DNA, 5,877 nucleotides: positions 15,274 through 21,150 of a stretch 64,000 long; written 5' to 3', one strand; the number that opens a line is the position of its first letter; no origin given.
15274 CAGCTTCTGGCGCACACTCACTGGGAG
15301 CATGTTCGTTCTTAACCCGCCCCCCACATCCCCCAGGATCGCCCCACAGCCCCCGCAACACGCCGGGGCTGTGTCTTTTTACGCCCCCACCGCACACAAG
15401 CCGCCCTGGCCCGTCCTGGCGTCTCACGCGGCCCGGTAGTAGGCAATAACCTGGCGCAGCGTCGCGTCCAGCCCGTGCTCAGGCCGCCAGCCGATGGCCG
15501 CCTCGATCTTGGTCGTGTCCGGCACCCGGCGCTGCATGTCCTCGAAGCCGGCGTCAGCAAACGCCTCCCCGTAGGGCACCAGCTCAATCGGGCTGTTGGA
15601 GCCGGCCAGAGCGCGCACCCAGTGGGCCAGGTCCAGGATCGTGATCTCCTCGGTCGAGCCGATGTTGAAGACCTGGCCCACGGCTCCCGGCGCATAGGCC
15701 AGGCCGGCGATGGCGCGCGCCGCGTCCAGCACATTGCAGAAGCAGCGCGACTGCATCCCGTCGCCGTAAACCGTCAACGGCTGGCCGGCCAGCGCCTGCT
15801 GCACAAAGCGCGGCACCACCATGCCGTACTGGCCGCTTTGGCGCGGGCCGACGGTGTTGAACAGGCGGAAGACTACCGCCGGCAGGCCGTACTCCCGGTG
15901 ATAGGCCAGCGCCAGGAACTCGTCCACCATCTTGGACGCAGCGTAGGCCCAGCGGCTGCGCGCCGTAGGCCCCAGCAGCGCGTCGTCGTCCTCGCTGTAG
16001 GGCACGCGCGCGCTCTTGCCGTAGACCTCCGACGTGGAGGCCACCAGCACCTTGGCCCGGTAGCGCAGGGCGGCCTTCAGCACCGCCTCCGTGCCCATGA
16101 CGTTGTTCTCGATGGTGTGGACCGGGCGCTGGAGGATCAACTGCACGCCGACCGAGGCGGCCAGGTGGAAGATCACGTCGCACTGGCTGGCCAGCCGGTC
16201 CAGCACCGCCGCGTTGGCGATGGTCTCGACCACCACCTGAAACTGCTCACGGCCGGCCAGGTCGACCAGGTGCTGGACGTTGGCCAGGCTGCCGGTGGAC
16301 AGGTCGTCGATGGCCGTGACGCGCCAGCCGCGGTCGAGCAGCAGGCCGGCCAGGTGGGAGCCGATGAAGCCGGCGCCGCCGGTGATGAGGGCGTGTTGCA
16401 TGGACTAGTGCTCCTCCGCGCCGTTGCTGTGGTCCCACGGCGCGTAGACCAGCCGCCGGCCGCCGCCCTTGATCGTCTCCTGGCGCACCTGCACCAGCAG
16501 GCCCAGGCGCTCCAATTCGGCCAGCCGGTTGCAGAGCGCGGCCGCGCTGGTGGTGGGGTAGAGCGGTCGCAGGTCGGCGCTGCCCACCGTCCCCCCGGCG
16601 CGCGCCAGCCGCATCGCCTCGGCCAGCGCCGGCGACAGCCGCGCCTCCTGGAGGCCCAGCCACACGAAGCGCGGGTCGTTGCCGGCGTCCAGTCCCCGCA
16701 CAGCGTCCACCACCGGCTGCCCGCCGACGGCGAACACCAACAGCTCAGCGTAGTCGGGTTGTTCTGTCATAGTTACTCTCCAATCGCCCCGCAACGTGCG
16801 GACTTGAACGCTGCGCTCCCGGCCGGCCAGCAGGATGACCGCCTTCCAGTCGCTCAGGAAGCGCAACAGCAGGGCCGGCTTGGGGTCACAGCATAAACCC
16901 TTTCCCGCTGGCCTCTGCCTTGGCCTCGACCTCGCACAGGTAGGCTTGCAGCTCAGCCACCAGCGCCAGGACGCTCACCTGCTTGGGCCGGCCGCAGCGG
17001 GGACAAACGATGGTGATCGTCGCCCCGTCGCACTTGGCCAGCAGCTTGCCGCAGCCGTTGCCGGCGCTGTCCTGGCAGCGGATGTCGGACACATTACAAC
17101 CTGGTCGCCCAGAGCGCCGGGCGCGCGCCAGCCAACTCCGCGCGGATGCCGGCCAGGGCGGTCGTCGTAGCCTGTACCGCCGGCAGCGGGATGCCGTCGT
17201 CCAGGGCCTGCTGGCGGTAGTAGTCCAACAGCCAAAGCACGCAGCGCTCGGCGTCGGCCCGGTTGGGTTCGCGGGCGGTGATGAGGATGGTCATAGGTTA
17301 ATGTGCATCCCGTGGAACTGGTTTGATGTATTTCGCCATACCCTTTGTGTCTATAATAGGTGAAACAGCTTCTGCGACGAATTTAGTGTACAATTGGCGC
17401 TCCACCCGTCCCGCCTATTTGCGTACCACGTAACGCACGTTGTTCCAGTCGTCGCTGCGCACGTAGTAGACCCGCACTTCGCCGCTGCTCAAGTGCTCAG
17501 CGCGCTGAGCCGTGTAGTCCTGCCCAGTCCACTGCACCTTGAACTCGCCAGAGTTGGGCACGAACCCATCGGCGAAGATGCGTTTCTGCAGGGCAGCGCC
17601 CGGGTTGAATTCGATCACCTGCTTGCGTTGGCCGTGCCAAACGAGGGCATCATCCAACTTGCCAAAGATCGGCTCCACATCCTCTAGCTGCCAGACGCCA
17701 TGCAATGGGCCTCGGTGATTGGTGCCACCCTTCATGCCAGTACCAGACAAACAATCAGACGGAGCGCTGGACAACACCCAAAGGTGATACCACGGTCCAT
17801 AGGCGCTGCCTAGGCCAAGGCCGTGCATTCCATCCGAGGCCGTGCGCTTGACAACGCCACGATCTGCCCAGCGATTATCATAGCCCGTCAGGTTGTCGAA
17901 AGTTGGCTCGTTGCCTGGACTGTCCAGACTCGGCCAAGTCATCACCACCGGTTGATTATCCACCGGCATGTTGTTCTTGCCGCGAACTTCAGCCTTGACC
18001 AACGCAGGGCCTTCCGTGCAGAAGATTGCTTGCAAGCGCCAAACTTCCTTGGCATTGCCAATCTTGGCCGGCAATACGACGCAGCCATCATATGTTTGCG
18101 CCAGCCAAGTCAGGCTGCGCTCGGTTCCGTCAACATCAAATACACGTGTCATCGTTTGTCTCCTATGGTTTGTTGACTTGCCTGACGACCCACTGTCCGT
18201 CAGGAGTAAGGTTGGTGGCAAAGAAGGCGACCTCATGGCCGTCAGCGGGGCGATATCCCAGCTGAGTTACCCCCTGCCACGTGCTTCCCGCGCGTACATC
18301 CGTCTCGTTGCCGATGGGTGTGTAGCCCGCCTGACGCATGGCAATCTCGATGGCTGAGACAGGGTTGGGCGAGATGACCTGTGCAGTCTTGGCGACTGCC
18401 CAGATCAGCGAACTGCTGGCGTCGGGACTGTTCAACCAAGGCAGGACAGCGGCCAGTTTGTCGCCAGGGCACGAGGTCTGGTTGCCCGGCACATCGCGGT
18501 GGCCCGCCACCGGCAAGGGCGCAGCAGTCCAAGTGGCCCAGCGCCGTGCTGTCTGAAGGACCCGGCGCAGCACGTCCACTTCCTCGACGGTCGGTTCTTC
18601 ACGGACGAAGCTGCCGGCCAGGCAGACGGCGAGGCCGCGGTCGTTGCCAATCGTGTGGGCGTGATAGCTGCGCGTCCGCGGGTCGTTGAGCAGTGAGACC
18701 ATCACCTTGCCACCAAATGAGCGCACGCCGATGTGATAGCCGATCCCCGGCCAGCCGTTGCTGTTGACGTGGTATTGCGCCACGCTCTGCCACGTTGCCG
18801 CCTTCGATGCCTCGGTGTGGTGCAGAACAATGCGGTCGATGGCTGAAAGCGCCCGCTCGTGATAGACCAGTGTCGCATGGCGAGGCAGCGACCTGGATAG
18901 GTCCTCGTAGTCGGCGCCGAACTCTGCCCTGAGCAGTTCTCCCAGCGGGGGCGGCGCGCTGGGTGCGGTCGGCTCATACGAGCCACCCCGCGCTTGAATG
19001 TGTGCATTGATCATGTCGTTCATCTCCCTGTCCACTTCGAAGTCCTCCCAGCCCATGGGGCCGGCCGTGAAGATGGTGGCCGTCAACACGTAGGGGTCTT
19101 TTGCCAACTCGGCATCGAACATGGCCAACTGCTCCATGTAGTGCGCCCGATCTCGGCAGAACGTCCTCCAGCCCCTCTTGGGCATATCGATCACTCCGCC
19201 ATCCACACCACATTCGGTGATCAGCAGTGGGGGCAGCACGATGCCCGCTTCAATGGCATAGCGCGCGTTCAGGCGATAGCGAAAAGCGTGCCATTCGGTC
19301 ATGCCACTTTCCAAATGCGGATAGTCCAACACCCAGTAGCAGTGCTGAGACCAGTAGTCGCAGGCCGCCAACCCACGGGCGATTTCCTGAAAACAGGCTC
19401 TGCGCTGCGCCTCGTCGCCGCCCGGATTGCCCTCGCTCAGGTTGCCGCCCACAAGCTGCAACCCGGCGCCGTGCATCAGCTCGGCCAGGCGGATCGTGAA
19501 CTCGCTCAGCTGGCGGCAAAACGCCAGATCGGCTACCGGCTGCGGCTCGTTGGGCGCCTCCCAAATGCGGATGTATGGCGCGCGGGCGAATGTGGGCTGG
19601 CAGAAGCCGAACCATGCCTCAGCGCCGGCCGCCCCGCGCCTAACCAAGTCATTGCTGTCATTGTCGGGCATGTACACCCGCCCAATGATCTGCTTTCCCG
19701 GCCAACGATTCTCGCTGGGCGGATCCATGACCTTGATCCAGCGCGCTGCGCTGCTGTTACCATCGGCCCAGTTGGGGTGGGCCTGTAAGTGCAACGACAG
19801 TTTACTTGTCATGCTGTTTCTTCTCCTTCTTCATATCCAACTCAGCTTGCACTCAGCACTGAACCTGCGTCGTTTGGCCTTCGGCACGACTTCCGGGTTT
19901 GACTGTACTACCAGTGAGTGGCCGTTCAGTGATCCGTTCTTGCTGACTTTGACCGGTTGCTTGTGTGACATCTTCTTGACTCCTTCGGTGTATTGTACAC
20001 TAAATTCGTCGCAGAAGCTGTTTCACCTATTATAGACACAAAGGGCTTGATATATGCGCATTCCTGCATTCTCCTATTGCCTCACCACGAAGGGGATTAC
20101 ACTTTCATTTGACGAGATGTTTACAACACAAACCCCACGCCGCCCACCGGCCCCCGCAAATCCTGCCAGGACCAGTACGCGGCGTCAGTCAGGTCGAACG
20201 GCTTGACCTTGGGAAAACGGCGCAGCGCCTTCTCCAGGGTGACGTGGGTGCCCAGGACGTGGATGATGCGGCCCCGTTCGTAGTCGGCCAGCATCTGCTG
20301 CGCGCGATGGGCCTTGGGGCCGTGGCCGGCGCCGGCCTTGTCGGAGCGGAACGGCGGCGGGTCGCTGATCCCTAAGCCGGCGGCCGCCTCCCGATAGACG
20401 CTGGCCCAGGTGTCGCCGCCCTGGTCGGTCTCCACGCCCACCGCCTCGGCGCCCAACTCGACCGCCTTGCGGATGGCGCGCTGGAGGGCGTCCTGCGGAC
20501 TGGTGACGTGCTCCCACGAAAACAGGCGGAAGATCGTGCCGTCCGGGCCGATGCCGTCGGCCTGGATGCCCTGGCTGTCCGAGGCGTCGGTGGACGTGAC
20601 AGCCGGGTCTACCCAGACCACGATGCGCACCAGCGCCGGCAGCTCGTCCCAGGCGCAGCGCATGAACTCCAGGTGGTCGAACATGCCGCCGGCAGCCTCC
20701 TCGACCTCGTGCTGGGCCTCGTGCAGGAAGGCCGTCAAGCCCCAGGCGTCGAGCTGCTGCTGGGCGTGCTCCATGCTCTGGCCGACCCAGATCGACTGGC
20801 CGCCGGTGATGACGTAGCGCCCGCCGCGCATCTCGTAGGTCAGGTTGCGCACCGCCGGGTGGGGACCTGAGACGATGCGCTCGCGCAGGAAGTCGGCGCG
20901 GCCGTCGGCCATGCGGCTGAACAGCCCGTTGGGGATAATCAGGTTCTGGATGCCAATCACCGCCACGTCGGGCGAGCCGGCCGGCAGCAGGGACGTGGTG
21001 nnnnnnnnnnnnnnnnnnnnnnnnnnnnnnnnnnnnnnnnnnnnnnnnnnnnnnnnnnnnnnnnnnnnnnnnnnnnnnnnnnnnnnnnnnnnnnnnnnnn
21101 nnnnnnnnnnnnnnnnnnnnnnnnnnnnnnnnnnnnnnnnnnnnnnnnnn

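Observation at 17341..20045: Lysis cassette bounded by perfect 54-bp inverted repeats; endolysin has a GH5-like domain plus Amidase_2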

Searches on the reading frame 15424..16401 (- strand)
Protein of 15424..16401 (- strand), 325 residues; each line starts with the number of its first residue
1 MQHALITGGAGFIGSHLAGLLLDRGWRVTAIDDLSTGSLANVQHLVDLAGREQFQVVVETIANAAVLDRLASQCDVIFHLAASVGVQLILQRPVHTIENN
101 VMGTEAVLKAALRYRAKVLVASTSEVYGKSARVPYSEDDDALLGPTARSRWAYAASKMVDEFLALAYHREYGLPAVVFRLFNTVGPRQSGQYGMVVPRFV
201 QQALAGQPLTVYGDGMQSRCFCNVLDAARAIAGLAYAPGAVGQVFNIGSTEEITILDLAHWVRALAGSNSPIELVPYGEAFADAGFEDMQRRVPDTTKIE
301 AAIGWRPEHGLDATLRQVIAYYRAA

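Call 11: search_protein_families(library=pfam, proteins=[window:15424-16401:-], max_evalue=0.01)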
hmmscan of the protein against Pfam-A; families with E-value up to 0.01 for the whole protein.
window:15424-16401:- (325 aa): 9 families
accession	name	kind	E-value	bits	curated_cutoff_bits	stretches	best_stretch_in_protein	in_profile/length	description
PF16363.11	GDP_Man_Dehyd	-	9.3e-57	193.4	27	1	5-317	1-331/332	GDP-mannose 4,6 dehydratase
PF01370.27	Epimerase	-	7.2e-56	189.7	20.9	1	4-248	1-240/240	NAD dependent epimerase/dehydratase family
PF02719.21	Polysacc_synt_2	-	5.2e-20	72.3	20.2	2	5-121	2-125/293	Polysaccharide biosynthesis protein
PF07993.18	NAD_binding_4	-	6.3e-15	55.4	20.1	1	66-192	81-216/258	Male sterility protein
PF04321.23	RmlD_sub_bind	-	4.6e-11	42.8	27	1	4-277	3-241/287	RmlD substrate binding domain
PF01073.25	3Beta_HSD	-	5.1e-11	42.6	22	1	5-163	1-156/280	3-beta hydroxysteroid dehydrogenase/isomerase family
PF13460.12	NAD_binding_10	-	0.00022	21.6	27.2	1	8-147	1-121/184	NAD(P)H-binding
PF00106.31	adh_short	-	0.0047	16.9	26.6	1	2-75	1-72/195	short chain dehydrogenase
PF08659.16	KR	-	0.0076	16.6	22.6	0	5-136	4-150/180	KR domain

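Call 12: search_protein_families(library=phrogs, proteins=[window:15424-16401:-], max_evalue=0.01)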
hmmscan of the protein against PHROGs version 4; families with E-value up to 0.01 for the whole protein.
window:15424-16401:- (325 aa): 1 family
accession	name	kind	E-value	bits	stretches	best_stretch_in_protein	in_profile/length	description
phrog_540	-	DNA, RNA and nucleotide metabolism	6.3e-68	230.8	1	1-324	292-596/715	nucleotide-sugar epimerase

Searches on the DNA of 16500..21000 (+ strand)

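Call 7: search_dna_similar(query=window:16500-21000:+, collection=phages, mode=near)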
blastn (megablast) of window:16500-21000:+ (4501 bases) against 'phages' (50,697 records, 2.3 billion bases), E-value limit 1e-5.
No match.

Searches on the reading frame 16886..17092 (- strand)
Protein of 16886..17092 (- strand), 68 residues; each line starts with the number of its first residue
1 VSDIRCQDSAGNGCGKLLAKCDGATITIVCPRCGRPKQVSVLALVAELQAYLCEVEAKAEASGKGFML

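Call 11: search_protein_families(library=pfam, proteins=[window:16886-17092:-], max_evalue=0.01)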
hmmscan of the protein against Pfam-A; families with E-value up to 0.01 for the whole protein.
window:16886-17092:- (68 aa): 1 family
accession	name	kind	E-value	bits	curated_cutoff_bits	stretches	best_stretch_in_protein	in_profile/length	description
PF10122.14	Zn_ribbon_Com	-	0.00041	20.2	22.9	1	13-40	9-37/52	Mu-like prophage protein Com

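Call 12: search_protein_families(library=phrogs, proteins=[window:16886-17092:-], max_evalue=0.01)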
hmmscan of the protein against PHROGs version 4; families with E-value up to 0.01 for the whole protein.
window:16886-17092:- (68 aa): 2 families
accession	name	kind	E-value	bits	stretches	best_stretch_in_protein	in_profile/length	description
phrog_6417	-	other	8.5e-05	23.4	1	1-44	5-44/68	translational regulator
phrog_13819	-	DNA, RNA and nucleotide metabolism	0.00068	20.6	1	1-35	1-31/62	gpCom control of modification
